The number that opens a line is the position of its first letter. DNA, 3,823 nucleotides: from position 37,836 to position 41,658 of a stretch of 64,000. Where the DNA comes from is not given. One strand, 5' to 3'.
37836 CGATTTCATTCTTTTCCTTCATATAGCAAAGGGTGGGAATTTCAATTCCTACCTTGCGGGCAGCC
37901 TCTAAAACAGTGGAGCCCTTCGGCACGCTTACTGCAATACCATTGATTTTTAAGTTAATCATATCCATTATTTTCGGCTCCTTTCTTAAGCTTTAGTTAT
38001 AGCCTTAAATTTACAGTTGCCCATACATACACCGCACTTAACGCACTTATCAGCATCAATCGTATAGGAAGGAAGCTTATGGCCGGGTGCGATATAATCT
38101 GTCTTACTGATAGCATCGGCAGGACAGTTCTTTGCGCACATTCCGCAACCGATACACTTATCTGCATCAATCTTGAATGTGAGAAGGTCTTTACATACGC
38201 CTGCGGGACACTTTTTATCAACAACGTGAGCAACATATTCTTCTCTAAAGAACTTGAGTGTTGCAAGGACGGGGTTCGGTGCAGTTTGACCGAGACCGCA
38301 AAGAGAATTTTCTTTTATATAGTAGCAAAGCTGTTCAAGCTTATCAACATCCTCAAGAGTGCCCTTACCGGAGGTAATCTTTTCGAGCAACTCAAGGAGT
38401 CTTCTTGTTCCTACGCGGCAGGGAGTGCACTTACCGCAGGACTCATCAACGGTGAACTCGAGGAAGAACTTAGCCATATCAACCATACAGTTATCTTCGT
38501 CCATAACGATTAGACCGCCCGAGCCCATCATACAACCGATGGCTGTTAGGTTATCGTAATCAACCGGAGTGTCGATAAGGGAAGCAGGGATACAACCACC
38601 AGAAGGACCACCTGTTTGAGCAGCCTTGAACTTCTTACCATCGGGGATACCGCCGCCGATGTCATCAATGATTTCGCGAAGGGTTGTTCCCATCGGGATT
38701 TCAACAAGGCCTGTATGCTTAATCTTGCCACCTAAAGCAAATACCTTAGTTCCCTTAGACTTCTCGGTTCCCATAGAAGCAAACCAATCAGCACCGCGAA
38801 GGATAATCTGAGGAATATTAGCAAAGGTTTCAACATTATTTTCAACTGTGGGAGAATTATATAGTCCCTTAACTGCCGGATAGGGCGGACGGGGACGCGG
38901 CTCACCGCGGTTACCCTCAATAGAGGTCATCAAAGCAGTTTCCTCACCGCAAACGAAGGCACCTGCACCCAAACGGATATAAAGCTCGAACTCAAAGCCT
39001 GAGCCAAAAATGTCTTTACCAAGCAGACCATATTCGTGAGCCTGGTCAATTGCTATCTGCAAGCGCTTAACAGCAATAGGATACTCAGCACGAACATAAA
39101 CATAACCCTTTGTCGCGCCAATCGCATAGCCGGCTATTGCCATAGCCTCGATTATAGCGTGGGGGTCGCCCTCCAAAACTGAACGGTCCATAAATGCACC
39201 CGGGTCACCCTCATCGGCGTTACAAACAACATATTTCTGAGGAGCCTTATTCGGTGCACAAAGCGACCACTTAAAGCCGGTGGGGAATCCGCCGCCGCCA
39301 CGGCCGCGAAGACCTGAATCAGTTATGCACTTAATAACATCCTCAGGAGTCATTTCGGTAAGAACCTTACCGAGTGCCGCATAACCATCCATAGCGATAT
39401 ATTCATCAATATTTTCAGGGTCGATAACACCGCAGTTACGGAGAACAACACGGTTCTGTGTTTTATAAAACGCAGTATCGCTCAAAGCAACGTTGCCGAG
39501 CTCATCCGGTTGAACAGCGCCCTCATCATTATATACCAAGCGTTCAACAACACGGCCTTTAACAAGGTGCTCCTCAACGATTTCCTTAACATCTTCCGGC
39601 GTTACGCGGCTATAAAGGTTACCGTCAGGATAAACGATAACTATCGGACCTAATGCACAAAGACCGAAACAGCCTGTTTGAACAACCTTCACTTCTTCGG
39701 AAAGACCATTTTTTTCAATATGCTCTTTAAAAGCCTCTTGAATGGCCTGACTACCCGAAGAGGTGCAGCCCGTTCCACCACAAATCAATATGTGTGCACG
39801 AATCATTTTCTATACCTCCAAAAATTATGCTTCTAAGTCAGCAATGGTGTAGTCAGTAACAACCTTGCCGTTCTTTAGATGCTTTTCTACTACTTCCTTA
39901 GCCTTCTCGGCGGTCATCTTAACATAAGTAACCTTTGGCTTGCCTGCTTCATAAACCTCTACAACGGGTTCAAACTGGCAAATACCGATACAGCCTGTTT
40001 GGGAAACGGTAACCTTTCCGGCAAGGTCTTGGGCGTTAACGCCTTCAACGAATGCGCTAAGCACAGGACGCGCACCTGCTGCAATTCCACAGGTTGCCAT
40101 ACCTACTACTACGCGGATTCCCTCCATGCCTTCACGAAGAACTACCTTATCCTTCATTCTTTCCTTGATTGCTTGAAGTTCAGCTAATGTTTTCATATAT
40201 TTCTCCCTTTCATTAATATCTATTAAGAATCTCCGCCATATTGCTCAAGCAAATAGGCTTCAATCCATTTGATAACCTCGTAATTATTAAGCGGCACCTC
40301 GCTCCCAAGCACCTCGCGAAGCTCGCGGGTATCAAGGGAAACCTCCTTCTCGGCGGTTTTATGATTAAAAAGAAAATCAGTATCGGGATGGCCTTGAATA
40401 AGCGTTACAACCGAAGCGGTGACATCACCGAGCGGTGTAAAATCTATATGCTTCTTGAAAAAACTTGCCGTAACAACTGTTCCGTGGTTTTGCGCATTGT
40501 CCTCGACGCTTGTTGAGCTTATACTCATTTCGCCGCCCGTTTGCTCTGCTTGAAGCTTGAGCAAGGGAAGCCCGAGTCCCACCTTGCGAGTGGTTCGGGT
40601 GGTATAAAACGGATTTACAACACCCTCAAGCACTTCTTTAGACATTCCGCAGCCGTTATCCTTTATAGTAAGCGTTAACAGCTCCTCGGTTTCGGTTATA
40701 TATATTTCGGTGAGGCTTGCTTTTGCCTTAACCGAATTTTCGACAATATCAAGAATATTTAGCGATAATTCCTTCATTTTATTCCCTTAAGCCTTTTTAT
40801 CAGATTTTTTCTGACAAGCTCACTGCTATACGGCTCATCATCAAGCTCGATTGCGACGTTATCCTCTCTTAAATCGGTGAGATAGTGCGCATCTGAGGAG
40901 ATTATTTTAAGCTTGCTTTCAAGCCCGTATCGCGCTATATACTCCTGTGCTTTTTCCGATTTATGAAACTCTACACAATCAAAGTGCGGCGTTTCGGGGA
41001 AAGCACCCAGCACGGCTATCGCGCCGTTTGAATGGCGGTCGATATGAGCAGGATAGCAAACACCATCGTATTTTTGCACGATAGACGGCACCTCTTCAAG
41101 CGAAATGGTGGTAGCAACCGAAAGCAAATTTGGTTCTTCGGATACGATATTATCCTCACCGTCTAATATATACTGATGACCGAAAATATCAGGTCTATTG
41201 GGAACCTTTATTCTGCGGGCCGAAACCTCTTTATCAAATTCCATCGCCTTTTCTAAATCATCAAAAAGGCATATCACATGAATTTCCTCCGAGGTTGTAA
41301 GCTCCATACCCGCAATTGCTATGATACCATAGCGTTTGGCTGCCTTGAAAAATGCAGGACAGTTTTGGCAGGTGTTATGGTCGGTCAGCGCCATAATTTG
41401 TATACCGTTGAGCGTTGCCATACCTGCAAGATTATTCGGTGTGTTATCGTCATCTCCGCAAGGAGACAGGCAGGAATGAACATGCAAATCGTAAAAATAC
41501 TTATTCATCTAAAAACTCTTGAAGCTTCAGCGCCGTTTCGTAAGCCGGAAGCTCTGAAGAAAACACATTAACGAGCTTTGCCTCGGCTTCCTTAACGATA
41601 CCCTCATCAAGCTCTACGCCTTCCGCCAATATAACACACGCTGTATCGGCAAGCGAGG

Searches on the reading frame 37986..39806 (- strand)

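Call 53: search_protein_families(library=pfam, proteins=[window:37986-39806:-], max_evalue=0.0001)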
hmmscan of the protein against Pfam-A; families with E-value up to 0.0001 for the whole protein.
window:37986-39806:- (606 aa): 10 families
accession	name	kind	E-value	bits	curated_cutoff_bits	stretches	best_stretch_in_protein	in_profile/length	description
PF01512.22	Complex1_51K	-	7.4e-45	152.9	31.2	1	161-332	1-149/150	Nuo51 FMN-binding domain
PF10589.14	NADH_4Fe-4S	-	3e-34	117.2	23.5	1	443-527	1-85/85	NADH-ubiquinone oxidoreductase-F iron-sulfur binding region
PF00037.32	Fer4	-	4.7e-12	45.6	21.1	2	545-567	2-24/24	4Fe-4S binding domain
PF01257.25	2Fe-2S_thioredx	-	1.9e-10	41.2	24.8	1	3-79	65-143/145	Thioredoxin-like [2Fe-2S] ferredoxin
PF12838.12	Fer4_7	-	1.6e-09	38.5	27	1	550-602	1-52/52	4Fe-4S dicluster domain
PF12837.12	Fer4_6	-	1.9e-09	37.4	25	1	544-566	2-24/24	4Fe-4S binding domain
PF12797.12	Fer4_2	-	6.2e-09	35.7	24.5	1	545-563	4-22/22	4Fe-4S binding domain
PF06999.17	Suc_Fer-like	-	1.4e-06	29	34.9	1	4-90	97-188/191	Sucrase/ferredoxin-like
PF10531.15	SLBB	-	2.7e-06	27.5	27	1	357-404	3-53/55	SLBB domain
PF13183.11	Fer4_8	-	3.9e-05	24.5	27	0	548-572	2-27/68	4Fe-4S dicluster domain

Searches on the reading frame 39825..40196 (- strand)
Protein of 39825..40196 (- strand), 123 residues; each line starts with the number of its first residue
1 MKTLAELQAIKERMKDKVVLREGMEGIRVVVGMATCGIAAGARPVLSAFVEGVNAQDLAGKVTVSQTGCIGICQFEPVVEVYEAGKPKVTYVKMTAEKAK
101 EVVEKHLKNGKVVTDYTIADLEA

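Call 53: search_protein_families(library=pfam, proteins=[window:39825-40196:-], max_evalue=0.0001)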
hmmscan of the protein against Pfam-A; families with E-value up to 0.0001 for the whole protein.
window:39825-40196:- (123 aa): 1 family
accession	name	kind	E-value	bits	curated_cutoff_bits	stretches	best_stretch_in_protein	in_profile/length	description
PF01257.25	2Fe-2S_thioredx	-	1.6e-05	25.2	24.8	1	28-105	67-143/145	Thioredoxin-like [2Fe-2S] ferredoxin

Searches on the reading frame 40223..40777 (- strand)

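Call 53: search_protein_families(library=pfam, proteins=[window:40223-40777:-], max_evalue=0.0001)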
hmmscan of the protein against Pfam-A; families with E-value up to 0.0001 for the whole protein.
window:40223-40777:- (184 aa): 2 families
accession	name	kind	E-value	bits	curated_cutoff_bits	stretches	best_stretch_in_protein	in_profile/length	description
PF02518.31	HATPase_c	-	1.2e-14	55.2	26.4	1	8-106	10-107/111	Histidine kinase-, DNA gyrase B-, and HSP90-like ATPase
PF13589.12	HATPase_c_3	-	1.6e-07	31.9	25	1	8-63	7-62/137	Histidine kinase-, DNA gyrase B-, and HSP90-like ATPase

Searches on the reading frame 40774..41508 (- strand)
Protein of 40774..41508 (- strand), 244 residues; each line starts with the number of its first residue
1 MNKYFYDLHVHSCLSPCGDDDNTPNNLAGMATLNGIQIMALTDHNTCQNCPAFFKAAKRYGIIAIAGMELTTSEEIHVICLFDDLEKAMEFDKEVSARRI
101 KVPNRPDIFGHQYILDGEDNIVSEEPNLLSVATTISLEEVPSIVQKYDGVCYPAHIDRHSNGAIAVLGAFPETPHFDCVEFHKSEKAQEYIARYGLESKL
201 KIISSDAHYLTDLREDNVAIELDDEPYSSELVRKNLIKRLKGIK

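Call 53: search_protein_families(library=pfam, proteins=[window:40774-41508:-], max_evalue=0.0001)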
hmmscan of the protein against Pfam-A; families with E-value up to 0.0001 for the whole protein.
window:40774-41508:- (244 aa): 1 family
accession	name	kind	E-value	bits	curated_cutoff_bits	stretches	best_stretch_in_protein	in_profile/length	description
PF02811.25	PHP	-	3.6e-12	47.4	26.4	1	7-84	1-81/164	PHP domain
